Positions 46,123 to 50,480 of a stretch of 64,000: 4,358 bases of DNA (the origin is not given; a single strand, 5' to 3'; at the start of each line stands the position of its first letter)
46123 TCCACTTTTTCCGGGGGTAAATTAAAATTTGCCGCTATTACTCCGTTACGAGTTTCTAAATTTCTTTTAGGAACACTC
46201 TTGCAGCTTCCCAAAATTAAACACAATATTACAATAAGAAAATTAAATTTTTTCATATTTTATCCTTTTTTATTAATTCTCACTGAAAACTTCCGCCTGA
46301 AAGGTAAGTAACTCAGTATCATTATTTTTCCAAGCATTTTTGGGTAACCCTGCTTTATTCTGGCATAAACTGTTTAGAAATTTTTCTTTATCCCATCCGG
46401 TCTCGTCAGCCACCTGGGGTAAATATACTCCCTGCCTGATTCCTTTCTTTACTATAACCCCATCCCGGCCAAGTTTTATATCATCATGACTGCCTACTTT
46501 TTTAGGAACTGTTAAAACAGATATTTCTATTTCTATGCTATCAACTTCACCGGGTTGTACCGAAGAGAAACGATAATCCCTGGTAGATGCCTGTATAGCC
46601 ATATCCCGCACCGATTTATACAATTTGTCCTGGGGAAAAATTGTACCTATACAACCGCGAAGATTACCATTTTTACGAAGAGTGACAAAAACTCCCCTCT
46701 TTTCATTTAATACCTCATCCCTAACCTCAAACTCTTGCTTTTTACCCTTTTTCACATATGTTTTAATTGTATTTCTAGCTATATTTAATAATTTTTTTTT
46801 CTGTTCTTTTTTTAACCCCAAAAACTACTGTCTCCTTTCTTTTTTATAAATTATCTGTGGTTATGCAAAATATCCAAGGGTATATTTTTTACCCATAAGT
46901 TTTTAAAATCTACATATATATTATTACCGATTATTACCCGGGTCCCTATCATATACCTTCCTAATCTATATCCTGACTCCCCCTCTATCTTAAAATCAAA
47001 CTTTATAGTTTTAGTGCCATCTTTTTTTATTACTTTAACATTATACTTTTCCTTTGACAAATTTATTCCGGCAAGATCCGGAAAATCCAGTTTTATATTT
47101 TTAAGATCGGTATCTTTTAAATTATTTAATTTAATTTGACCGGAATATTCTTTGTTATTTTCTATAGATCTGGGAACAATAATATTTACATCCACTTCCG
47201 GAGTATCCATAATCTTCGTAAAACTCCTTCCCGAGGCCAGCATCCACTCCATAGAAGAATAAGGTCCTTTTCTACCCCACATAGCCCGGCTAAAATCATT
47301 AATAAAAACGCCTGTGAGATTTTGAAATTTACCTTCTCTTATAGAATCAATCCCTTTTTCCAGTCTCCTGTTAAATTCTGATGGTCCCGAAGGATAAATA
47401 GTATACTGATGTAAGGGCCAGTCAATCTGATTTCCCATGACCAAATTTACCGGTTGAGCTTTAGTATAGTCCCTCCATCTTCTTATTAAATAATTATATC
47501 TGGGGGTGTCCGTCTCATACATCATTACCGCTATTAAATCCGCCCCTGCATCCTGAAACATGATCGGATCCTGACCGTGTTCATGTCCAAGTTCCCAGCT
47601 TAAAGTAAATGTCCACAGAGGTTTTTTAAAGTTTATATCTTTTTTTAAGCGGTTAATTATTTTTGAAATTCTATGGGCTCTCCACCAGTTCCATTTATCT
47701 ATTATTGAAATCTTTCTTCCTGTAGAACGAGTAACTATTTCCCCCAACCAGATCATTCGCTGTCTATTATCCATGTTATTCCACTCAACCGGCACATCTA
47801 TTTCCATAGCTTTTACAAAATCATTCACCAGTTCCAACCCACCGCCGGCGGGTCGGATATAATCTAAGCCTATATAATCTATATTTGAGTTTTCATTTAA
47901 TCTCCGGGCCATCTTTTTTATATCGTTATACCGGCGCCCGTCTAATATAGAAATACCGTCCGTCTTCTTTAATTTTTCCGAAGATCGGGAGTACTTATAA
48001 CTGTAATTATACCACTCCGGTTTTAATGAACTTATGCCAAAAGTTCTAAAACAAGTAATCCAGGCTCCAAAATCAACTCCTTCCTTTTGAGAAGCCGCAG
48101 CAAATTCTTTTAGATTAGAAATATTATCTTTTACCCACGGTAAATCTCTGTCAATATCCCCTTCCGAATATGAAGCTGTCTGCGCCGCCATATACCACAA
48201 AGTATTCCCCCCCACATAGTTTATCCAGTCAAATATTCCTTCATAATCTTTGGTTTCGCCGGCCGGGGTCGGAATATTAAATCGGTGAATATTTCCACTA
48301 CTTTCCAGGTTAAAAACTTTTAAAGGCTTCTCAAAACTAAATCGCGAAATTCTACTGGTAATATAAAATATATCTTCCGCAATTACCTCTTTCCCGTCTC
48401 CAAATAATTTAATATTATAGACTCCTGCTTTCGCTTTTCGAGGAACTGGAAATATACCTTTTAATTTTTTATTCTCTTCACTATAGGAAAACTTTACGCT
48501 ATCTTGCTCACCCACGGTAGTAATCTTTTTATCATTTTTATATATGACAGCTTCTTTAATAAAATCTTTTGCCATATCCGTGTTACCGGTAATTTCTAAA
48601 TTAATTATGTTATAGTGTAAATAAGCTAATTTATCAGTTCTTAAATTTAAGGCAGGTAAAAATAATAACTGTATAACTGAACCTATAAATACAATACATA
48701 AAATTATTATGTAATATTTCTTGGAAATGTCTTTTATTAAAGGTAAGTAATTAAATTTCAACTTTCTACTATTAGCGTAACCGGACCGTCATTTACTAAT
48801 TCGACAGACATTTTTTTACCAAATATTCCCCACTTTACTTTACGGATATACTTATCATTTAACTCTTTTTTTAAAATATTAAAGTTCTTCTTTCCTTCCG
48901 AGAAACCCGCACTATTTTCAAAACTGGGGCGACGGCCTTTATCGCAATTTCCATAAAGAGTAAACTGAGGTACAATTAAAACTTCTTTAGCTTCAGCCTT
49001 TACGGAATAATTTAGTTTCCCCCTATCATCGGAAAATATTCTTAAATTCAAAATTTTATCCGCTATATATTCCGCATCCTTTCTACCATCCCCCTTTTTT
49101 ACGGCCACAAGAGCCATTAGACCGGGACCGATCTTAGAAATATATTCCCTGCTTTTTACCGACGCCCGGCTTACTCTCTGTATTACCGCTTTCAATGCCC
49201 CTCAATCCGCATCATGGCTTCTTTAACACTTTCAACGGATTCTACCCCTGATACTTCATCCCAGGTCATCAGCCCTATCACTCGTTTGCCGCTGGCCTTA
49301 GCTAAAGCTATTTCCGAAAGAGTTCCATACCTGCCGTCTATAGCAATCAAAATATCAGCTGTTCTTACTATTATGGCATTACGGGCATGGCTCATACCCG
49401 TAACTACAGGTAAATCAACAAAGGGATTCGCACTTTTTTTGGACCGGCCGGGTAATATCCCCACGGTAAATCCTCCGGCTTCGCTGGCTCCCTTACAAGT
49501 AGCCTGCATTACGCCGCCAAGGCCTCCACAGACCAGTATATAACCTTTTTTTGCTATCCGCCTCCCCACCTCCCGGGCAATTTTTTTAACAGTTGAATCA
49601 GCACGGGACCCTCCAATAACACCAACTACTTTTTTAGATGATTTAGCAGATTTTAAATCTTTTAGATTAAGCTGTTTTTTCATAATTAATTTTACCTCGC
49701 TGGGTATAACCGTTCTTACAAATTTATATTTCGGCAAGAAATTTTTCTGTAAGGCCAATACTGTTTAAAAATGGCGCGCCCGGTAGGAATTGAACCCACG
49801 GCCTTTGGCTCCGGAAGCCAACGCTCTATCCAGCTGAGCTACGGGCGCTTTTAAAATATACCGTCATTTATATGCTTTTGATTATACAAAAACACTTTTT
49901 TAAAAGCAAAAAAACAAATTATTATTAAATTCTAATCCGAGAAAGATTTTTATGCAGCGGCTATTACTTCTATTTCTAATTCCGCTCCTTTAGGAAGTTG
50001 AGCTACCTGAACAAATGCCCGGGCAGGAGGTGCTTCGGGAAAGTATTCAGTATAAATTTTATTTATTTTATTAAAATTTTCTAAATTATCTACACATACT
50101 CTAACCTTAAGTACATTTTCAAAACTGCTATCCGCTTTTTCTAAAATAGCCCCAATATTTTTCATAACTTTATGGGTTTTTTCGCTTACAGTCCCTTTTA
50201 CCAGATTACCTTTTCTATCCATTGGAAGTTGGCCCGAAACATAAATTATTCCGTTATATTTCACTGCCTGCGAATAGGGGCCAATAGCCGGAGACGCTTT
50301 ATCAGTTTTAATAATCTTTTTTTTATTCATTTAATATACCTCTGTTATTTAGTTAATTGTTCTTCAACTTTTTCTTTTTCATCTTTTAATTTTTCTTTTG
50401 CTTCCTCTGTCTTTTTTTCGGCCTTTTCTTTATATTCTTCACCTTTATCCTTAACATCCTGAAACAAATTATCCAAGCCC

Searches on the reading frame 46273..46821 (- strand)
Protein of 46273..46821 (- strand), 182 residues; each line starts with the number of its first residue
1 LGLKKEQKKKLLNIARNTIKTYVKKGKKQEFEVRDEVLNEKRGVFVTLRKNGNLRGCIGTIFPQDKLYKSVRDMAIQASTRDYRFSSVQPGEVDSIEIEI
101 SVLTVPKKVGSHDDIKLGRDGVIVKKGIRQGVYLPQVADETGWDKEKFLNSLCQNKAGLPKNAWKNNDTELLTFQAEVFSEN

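Call 92: search_protein_families(library=pfam, proteins=[window:46273-46821:-], max_evalue=0.0001)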
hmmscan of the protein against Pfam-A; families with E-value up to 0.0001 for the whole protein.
window:46273-46821:- (182 aa): 1 family
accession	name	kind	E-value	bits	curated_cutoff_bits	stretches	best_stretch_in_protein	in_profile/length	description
PF01871.22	AMMECR1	-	1.7e-57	194.1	25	1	13-179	2-168/168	AMMECR1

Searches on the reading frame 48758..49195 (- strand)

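Call 92: search_protein_families(library=pfam, proteins=[window:48758-49195:-], max_evalue=0.0001)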
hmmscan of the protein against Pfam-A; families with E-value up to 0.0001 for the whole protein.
window:48758-49195:- (145 aa): 1 family
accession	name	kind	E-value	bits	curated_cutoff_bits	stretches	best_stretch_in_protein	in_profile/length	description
PF02580.21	Tyr_Deacylase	-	1.8e-49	168.2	25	1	2-144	1-144/144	D-Tyr-tRNA(Tyr) deacylase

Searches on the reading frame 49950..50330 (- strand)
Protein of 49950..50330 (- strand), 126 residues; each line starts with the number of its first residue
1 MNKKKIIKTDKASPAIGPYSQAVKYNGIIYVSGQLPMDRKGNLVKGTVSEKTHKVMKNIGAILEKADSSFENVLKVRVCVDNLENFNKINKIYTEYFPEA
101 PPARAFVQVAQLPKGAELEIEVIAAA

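Call 92: search_protein_families(library=pfam, proteins=[window:49950-50330:-], max_evalue=0.0001)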
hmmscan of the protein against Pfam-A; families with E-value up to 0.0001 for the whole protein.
window:49950-50330:- (126 aa): 1 family
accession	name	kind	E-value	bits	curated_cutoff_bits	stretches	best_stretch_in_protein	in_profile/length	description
PF01042.26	Ribonuc_L-PSP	-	6.3e-39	133.2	27.3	1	12-125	4-120/121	Endoribonuclease L-PSP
